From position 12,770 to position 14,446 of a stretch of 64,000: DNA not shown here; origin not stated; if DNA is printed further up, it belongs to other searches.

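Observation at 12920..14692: Orphan MtaB-family (methanol:corrinoid methyltransferase-like) gene with a downstream mini zinc-ribbon ORF, and no MtaC/MtaA partners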

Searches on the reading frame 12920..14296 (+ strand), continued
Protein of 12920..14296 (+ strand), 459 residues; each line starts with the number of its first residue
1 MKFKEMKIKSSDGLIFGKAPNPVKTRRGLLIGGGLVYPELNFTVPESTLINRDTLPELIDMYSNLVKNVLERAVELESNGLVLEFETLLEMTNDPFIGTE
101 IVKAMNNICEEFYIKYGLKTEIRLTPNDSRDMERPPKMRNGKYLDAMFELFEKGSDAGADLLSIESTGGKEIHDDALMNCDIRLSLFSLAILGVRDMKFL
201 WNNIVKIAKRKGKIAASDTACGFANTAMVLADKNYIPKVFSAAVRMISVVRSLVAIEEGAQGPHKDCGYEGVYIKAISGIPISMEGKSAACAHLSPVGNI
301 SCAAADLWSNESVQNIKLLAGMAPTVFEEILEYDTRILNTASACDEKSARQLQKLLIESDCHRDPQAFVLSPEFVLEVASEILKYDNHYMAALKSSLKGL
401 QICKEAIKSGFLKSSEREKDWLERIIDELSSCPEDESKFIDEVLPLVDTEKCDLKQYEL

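Call 20: find_encoding_contigs(protein=P0002, flank=10000, max_places=2)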
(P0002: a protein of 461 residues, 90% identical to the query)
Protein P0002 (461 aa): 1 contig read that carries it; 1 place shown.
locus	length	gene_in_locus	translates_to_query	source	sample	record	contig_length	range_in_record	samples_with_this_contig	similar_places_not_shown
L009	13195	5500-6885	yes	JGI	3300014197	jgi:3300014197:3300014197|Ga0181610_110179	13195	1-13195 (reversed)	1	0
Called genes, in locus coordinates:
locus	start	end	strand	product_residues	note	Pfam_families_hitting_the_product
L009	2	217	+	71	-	?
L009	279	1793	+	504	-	PF13364:BetaGal_ABD2 (weak)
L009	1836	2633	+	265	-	PF01522:Polysacc_deac_1 (weak), PF10096:DUF2334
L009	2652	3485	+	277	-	PF00722:Glyco_hydro_16, PF26113:GH16_XgeA, PF03935:SKN1_KRE6_Sbg1 (weak)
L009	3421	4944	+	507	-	PF07221:GlcNAc_2-epim (weak)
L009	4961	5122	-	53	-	-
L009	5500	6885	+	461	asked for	PF12176:MtaB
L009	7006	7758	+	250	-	PF04794:YdjC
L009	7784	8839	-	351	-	PF00356:LacI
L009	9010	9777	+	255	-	PF07596:SBP_bac_10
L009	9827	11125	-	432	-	PF04909:Amidohydro_2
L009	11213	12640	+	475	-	PF02310:B12-binding, PF04055:Radical_SAM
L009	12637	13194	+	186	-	?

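Call 21: find_encoding_contigs(protein=P0038, flank=10000, max_places=2)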
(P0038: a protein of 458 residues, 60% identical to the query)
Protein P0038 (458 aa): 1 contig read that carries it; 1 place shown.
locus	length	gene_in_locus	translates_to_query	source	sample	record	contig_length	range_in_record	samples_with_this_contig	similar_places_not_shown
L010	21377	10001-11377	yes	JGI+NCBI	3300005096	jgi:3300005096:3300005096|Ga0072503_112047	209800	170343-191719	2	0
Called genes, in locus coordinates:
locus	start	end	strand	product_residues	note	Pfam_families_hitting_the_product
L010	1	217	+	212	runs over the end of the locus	PF02607:B12-binding_2, PF02310:B12-binding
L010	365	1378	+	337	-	PF01208:URO-D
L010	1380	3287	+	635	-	PF00111:Fer2, PF13510:Fer2_4 (weak), PF17650:RACo_linker, PF17651:Raco_middle, PF14574:RACo_C_ter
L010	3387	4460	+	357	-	PF13378:MR_MLE_C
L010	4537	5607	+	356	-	PF01208:URO-D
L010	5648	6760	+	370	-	PF08240:ADH_N, PF16912:Glu_dehyd_C, PF00107:ADH_zinc_N, PF13602:ADH_zinc_N_2 (weak)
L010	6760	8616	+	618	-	PF00890:FAD_binding_2, PF02910:Succ_DH_flav_C (weak)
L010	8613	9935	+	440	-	PF00266:Aminotran_5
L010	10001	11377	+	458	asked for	PF12176:MtaB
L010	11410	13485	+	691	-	PF16216:GxGYxYP_N, PF20957:GxGYxYP_N_2nd, PF20958:GxGYxYP_N_3rd, PF14323:GxGYxYP_C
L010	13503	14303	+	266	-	PF01261:AP_endonuc_2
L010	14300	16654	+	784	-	-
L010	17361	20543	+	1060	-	PF13620:CarboxypepD_reg, PF13715:CarbopepD_reg_2, PF14905:OMP_b-brl_3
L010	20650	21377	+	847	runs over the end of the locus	-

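Call 23: find_related_loci(query=A1, collection=genome_contigs, flank=10000)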
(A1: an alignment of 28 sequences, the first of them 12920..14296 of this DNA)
Query A1 (459 aa) in genome_contigs; peptide patterns used: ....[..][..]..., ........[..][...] (x = any residue, [..] = any of these).
599 stretches matched a pattern (row limit reached: there are more); 591 encode a relative of the query (tblastn E <= 1e-3); the best 80 are kept; 80 distinct loci.
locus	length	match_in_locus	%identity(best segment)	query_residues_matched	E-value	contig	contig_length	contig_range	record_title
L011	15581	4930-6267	63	1-446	0e+0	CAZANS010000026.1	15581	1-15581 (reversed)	MAG TPA_asm: uncultured Victivallales bacterium isolate binchicken_co86_73 genome assembly, contig: NODE_1067_length_155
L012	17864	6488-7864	61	1-459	0e+0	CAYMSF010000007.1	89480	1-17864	MAG TPA_asm: uncultured Victivallaceae bacterium isolate SRP272421_co3_131 genome assembly, contig: NODE_209_length_8948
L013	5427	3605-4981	62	1-459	0e+0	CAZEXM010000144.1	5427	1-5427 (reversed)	MAG TPA_asm: uncultured Victivallaceae bacterium isolate binchicken_co132_157 genome assembly, contig: NODE_8675_length_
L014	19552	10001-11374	60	1-459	0e+0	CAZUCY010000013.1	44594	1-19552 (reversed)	MAG TPA_asm: uncultured Ignavibacteriaceae bacterium isolate binchicken_co3_573 genome assembly, contig: NODE_2410_lengt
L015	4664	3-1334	60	16-459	0e+0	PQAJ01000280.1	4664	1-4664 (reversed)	MAG: Holophagae bacterium isolate FeB_10 contig_9076, whole genome shotgun sequence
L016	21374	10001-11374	57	1-459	0e+0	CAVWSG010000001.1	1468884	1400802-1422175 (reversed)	MAG: uncultured delta proteobacterium isolate MFD05442.bin.2.332 genome assembly, contig: contig_1653, whole genome shot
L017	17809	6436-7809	58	1-459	0e+0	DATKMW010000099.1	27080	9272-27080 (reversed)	MAG TPA_asm: Anaeromyxobacter sp. isolate SMAG_U14721 k141_5176880, whole genome shotgun sequence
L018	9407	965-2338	59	1-459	0e+0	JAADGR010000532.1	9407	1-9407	MAG: Calditrichota bacterium isolate M_MetaBat.126 contig-127_12806, whole genome shotgun sequence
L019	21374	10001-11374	61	1-459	0e+0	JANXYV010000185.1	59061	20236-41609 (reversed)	MAG: Prolixibacteraceae bacterium isolate GL140_4_metabat_115 GL140_4_k141_2263491, whole genome shotgun sequence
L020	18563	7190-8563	60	1-459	0e+0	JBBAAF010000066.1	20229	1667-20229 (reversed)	MAG: Bacteroidales bacterium isolate SO_2017_GW3_35 scaffold_663_c1_OW296A_2017, whole genome shotgun sequence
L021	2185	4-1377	60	1-459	0e+0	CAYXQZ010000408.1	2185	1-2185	MAG TPA_asm: uncultured Paludibacter sp. isolate SRP272421_co4_71 genome assembly, contig: NODE_207158_length_2185_cov_2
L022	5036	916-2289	60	1-459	0e+0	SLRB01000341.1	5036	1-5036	MAG: Bacteroidales bacterium isolate CSSed165cm_559 CSSed16-5cm-85787, whole genome shotgun sequence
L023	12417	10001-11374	60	1-459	0e+0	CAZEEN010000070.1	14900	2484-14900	MAG TPA_asm: uncultured Paludibacter sp. isolate binchicken_co309_12 genome assembly, contig: NODE_2545_length_14900_cov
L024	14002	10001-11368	59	1-459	0e+0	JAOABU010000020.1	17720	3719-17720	MAG: Spirochaetes bacterium isolate SKW186 k141_309703, whole genome shotgun sequence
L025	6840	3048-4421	59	1-459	0e+0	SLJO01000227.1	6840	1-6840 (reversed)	MAG: Bacteroidales bacterium isolate CSSed165cm_240 CSSed16-5cm-51181, whole genome shotgun sequence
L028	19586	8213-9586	59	1-459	0e+0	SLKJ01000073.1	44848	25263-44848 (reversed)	MAG: Bacteroidales bacterium isolate CSSed165cm_267R1 CSSed16-5cm-863, whole genome shotgun sequence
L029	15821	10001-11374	59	1-459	0e+0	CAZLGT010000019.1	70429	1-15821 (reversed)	MAG TPA_asm: uncultured Mariniphaga sp. isolate SRP241326_co2_354 genome assembly, contig: NODE_659_length_70429_cov_9.7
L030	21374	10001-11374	58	1-459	0e+0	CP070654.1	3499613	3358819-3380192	MAG: Bacteroidales bacterium isolate bin82 chromosome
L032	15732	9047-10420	59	1-459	0e+0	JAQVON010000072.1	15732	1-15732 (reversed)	MAG: Mariniphaga sp. isolate STF1_181 NODE_10089_length_15732_cov_4.395771_Sandtown_F1, whole genome shotgun sequence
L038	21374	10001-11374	60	1-459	0e+0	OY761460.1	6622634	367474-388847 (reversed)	MAG: Prolixibacteraceae bacterium isolate b0120b26-81c1-4e5c-b488-535878dd73d8 genome assembly, chromosome: 1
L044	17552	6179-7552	58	1-459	2e-180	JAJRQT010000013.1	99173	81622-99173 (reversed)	MAG: Bacteroidetes bacterium isolate Dive100_bin10.8 k141_164361, whole genome shotgun sequence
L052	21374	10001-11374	58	1-459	3e-179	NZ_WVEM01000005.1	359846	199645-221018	Sunxiuqinia indica strain RC1_OXG_1F NODE_5_length_359846_cov_51.467474, whole genome shotgun sequence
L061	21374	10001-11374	58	1-459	6e-179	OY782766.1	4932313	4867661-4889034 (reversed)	MAG: Prolixibacteraceae bacterium isolate 5a39d30b-952b-42cf-b5cf-364178b4285b genome assembly, chromosome: 1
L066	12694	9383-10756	59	1-459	2e-178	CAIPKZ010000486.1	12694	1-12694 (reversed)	MAG: uncultured Prolixibacteraceae bacterium isolate Ja1-D4_bin-665 genome assembly, contig: bin-665:486/500, whole geno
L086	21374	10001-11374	59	1-459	3e-177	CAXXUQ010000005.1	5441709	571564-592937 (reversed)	MAG: Prolixibacteraceae bacterium isolate 1ed242f1-85e3-4976-bbe6-76cf3140e050 genome assembly, contig: contig_5, whole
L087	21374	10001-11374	58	1-459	5e-177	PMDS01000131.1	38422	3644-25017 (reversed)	MAG: Melioribacter sp. isolate fen_1284 73.20120700_E2X.198_contig_23267, whole genome shotgun sequence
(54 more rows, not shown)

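Call 29: search_protein_families(library=pfam, proteins=[L028:7501-8166:+, L038:8323-9192:-, L066:8202-9242:+, L061:11497-12438:+, L052:12421-13917:+, L087:16606-17343:-, L044:4937-5962:+, L030:893-2317:-, L032:10706-11662:+, L038:6981-8189:-], max_evalue=0.0001)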
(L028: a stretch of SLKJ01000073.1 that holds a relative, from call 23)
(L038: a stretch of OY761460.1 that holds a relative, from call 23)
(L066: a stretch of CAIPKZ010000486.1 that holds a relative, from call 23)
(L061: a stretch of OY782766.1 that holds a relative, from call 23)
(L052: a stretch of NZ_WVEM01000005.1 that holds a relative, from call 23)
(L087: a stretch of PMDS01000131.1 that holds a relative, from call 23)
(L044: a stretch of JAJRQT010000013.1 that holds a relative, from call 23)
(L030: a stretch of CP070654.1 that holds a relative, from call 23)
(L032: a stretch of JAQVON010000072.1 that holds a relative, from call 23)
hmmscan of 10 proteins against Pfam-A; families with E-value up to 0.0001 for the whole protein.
L028:7501-8166:+ (222 aa): 2 families
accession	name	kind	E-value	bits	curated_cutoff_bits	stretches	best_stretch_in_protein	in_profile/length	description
PF02310.24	B12-binding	-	7.1e-25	87.6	32.1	1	104-196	2-94/121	B12 binding domain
PF02607.22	B12-binding_2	-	9.6e-19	67.8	23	1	30-91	14-74/74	B12 binding domain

L038:8323-9192:- (290 aa): 3 families
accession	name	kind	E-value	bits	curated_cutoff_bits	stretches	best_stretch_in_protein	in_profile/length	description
PF12833.13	HTH_18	-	3.1e-23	82.3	33.6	1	205-284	1-80/80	Helix-turn-helix domain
PF00165.29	HTH_AraC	-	3.9e-15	56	26.6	1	248-283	8-42/42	Bacterial regulatory helix-turn-helix proteins, AraC family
PF07883.17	Cupin_2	-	2e-06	27.9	27.2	1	27-79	10-62/70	Cupin domain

L066:8202-9242:+ (347 aa): 1 family
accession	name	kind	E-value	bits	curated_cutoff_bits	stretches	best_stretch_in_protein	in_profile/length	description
PF01208.23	URO-D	-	3.2e-54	184.7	23.9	1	28-330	35-345/346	Uroporphyrinogen decarboxylase (URO-D)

L061:11497-12438:+ (314 aa): 1 family
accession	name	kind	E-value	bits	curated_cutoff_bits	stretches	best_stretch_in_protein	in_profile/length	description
PF02492.25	cobW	-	2e-41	142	20.7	1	6-174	1-171/180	CobW/HypB/UreG, nucleotide-binding domain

L052:12421-13917:+ (499 aa): 3 families
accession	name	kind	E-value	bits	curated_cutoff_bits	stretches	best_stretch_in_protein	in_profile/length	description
PF14574.11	RACo_C_ter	-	8.1e-62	209.1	27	1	278-498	4-248/261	C-terminal domain of RACo the ASKHA domain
PF17651.6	Raco_middle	-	9.4e-40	136.4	26.8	1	116-273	1-163/163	RACo middle region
PF00111.32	Fer2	-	1.4e-09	38.2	21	1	15-85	5-75/77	2Fe-2S iron-sulfur cluster binding domain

L087:16606-17343:- (246 aa): 1 family
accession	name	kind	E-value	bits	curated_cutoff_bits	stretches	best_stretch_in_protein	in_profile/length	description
PF02965.22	Met_synt_B12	-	1.8e-11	44.5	25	1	73-233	94-264/273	Vitamin B12 dependent methionine synthase, activation domain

L044:4937-5962:+ (342 aa): 2 families
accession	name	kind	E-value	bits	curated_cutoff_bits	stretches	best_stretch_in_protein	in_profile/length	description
PF13377.12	Peripla_BP_3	-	1.5e-15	58.1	26.5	1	251-342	74-166/167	Periplasmic binding protein-like domain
PF00392.27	GntR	-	6.8e-10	38.9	27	1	9-71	2-64/64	Bacterial regulatory proteins, gntR family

L030:893-2317:- (475 aa): 4 families
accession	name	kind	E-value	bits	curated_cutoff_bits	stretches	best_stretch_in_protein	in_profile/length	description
PF00884.28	Sulfatase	-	1.8e-38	133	25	1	29-367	2-299/301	Sulfatase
PF16347.10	SGSH_C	-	7.1e-18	65.7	29.3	1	318-460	1-151/154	N-sulphoglucosamine sulphohydrolase, C-terminal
PF01663.27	Phosphodiest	-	5e-09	36.6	23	1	30-315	1-221/342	Type I phosphodiesterase / nucleotide pyrophosphatase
PF02995.22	DUF229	-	2.1e-06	27.2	25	1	271-320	299-348/496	Protein of unknown function (DUF229)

L032:10706-11662:+ (319 aa): 1 family
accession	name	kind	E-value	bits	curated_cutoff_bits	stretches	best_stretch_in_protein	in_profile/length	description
PF00291.31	PALP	-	2e-75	254.3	35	1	6-299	2-295/295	Pyridoxal-phosphate dependent enzyme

L038:6981-8189:- (403 aa): 6 families
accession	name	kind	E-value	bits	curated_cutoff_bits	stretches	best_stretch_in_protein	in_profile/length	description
PF01053.26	Cys_Met_Meta_PP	-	2.3e-118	395.5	27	1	12-398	2-378/381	Cys/Met metabolism PLP-dependent enzyme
PF00155.27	Aminotran_1_2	-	8.1e-10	38.8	19.7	1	66-221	42-229/361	Aminotransferase class I and II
PF00266.25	Aminotran_5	-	1.7e-08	34.3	21.5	1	71-217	49-207/371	Aminotransferase class-V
PF06838.17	Met_gamma_lyase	-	1.5e-06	27.5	24.2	1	47-232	40-243/405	Methionine gamma-lyase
PF01041.23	DegT_DnrJ_EryC1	-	4.3e-06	26.6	19.8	1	65-191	24-150/360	DegT/DnrJ/EryC1/StrS aminotransferase family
PF01212.27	Beta_elim_lyase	-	2.1e-05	24.4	27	1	63-188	30-170/288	Beta-eliminating lyase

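Call 53: find_encoding_contigs(protein=P0003, flank=10000, max_places=1)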
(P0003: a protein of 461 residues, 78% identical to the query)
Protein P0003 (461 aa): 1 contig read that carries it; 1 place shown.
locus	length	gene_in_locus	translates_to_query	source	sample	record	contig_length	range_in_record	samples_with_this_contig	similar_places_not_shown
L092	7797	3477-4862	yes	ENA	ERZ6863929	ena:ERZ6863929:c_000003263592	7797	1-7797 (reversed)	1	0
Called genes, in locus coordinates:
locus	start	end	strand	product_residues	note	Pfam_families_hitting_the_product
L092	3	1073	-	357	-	?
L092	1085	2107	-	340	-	PF01012:ETF, PF00766:ETF_alpha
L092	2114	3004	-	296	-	PF01012:ETF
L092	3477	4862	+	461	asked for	PF12176:MtaB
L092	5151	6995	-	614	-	PF00111:Fer2 (weak), PF17650:RACo_linker, PF17651:Raco_middle, PF14574:RACo_C_ter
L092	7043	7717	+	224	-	PF01026:TatD_DNase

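Call 54: find_encoding_contigs(protein=P0004, flank=10000, max_places=1)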
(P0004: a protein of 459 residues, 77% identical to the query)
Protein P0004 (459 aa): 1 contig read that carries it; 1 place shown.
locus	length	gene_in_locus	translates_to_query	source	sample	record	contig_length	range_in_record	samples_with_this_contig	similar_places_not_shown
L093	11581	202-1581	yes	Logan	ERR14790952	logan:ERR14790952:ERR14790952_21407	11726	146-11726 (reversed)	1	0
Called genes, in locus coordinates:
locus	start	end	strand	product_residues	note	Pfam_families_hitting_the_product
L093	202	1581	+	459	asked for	PF12176:MtaB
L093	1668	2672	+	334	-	PF01300:Sua5_yciO_yrdC, PF03481:Sua5_C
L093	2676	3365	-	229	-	PF00697:PRAI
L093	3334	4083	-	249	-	PF03309:Pan_kinase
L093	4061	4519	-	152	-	PF03652:RuvX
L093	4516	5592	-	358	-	PF00483:NTP_transferase, PF22640:ManC_GMP_beta-helix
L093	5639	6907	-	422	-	PF28597:T2SSF_N, PF00482:T2SSF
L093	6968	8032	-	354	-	PF00437:T2SSE, PF13401:AAA_22 (faint)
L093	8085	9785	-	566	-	PF05157:MshEN, PF00437:T2SSE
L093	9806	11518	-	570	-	PF05157:MshEN, PF00437:T2SSE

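Call 55: find_encoding_contigs(protein=P0007, flank=10000, max_places=1)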
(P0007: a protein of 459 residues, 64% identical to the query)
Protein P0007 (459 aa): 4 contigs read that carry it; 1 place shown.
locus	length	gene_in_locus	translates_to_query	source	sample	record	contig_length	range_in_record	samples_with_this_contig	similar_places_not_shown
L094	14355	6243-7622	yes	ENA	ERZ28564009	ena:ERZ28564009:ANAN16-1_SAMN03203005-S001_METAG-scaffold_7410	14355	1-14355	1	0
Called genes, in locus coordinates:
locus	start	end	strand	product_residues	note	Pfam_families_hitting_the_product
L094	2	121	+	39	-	?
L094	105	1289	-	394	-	-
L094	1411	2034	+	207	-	PF02607:B12-binding_2, PF02310:B12-binding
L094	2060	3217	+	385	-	-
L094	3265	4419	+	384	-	-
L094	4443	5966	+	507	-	PF17651:Raco_middle, PF14574:RACo_C_ter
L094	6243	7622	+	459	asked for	PF12176:MtaB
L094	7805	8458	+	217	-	-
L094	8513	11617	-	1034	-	PF22907:Ams1-like_1st, PF01074:Glyco_hydro_38N, PF09261:Alpha-mann_mid, PF07748:Glyco_hydro_38C, PF17677:Glyco_hydro38C2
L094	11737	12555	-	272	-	PF07883:Cupin_2, PF02311:AraC_binding, PF00165:HTH_AraC, PF12833:HTH_18, PF00165:HTH_AraC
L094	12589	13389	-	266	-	PF04376:ATE_N, PF04377:ATE_C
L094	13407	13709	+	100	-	PF02617:ClpS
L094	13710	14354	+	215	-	?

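Call 72: predict_structure(alignment_id=A1)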
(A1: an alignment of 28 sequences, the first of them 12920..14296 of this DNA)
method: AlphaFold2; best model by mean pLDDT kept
length: 459 residues; sequences in the alignment: 28
mean_pLDDT: 89.3   pTM: 0.91
mean pLDDT of the five models: 89.3, 87.9, 87.5, 87.5, 76.9
residues with pLDDT >= 90: 324; 70-90: 93; 50-70: 27; < 50: 15
segments of 3 or more residues with pLDDT < 50: 133-137, 313-321
pLDDT, mean of each block of 10 residues (from residue 1): 95 95 98 95 78 95 92 96 90 94 98 98 86 53 84 97 87 90 96 92 96 87 83 92 95 95 87 96 73 66 89 44 74 93 94 92 92 96 97 98 97 94 98 97 89 81
secondary structure, 60 per line:
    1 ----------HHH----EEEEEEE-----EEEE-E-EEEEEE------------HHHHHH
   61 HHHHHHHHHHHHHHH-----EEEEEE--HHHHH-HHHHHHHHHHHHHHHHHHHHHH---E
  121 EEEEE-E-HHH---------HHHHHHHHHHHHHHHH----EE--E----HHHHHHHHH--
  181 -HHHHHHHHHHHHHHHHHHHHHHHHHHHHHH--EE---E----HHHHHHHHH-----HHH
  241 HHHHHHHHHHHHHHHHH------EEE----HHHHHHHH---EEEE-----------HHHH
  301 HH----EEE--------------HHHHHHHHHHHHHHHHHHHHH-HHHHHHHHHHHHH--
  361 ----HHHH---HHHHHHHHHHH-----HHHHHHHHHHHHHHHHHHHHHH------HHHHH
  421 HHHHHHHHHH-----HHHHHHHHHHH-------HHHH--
elements in order: E18-24 E30-33 E37-42 H55-75 E81-86 H89-93 H95-116 E120-125 H141-156 H170-178 H182-211 H224-232 H238-257 E264-266 H271-278 E282-285 H297-302 E307-309 H324-344 H346-358 H365-368 H372-382 H388-409 H416-430 H436-446 H454-457
